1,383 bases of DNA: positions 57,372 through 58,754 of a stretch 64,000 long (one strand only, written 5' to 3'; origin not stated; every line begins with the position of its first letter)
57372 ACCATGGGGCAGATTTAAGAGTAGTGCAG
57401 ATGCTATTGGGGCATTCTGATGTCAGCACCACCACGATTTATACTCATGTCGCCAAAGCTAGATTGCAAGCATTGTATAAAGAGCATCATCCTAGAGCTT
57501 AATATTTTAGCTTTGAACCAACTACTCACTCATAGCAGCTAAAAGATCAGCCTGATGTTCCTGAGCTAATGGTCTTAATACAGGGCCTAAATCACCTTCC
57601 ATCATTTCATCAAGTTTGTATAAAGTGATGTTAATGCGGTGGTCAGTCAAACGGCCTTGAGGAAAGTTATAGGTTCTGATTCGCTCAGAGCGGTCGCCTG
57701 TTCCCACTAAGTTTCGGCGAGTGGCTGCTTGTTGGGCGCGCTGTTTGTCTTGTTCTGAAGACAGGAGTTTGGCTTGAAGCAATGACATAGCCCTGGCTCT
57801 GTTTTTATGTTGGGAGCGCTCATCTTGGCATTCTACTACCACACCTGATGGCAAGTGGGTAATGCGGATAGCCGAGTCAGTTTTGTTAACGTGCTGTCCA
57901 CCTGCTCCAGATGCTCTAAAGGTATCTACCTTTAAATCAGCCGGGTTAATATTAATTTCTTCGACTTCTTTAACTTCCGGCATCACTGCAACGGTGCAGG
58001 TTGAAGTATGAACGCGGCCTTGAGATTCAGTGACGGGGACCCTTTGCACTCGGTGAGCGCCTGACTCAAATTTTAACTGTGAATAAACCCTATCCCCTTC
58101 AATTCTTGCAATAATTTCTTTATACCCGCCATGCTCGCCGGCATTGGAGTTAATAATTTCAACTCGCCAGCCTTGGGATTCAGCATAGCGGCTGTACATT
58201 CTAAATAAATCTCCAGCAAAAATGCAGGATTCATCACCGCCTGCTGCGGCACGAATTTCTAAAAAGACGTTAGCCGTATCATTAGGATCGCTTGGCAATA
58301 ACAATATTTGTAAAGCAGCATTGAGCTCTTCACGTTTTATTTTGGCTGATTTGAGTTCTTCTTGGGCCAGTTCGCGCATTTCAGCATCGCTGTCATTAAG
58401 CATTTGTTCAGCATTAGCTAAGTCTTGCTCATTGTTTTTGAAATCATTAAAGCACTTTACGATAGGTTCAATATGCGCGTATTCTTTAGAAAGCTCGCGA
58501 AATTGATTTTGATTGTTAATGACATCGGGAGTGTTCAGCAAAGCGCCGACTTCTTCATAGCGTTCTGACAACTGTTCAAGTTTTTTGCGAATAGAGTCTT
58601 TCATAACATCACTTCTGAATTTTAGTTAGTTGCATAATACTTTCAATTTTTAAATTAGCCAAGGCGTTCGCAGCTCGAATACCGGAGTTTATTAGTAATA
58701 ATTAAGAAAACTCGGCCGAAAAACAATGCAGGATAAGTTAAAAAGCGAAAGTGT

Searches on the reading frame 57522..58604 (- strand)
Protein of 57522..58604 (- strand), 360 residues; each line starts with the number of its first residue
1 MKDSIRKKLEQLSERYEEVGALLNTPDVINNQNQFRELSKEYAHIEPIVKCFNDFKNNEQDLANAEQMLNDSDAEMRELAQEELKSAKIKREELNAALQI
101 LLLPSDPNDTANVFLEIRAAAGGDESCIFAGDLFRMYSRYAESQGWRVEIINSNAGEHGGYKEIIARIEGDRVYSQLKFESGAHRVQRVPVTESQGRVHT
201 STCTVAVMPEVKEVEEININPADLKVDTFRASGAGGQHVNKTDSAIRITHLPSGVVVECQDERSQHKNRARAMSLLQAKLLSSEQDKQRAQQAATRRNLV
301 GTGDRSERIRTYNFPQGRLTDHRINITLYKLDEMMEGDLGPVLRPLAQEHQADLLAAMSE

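Call 25: search_protein_families(library=pfam, proteins=[window:57522-58604:-], max_evalue=0.0001)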
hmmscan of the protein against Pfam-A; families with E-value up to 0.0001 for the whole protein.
window:57522-58604:- (360 aa): 2 families
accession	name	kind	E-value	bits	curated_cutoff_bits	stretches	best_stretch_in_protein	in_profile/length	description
PF03462.23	PCRF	-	3.4e-77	259.1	24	1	13-205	2-194/194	PCRF domain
PF00472.26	RF-1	-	1.8e-44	150.9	35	1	214-323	3-116/116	RF-1 domain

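Call 33: find_encoding_contigs(protein=window:57522-58604:-, flank=10000, max_places=6)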
Protein window:57522-58604:- (360 aa): 3 contigs read that carry it; 3 places shown.
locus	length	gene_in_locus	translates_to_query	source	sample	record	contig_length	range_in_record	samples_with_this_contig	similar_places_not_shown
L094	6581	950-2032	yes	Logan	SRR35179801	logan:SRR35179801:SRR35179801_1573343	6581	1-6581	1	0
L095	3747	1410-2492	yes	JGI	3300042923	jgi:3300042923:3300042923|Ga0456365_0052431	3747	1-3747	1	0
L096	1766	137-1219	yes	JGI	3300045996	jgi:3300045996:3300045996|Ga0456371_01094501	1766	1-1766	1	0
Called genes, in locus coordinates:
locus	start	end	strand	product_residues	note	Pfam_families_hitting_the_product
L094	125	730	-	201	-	PF03550:LolB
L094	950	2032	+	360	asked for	PF03462:PCRF, PF00472:RF-1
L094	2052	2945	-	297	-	PF02899:Phage_int_SAM_1, PF13495:Phage_int_SAM_4, PF00589:Phage_integrase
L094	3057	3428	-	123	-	-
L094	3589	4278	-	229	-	PF01557:FAA_hydrolase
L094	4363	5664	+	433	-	PF08014:MATCAP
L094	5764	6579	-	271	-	?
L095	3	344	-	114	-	?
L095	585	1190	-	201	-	PF03550:LolB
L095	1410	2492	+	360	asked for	PF03462:PCRF, PF00472:RF-1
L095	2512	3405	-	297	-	PF02899:Phage_int_SAM_1, PF13495:Phage_int_SAM_4, PF00589:Phage_integrase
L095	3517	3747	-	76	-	?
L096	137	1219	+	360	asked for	PF03462:PCRF, PF00472:RF-1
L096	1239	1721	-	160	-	PF00589:Phage_integrase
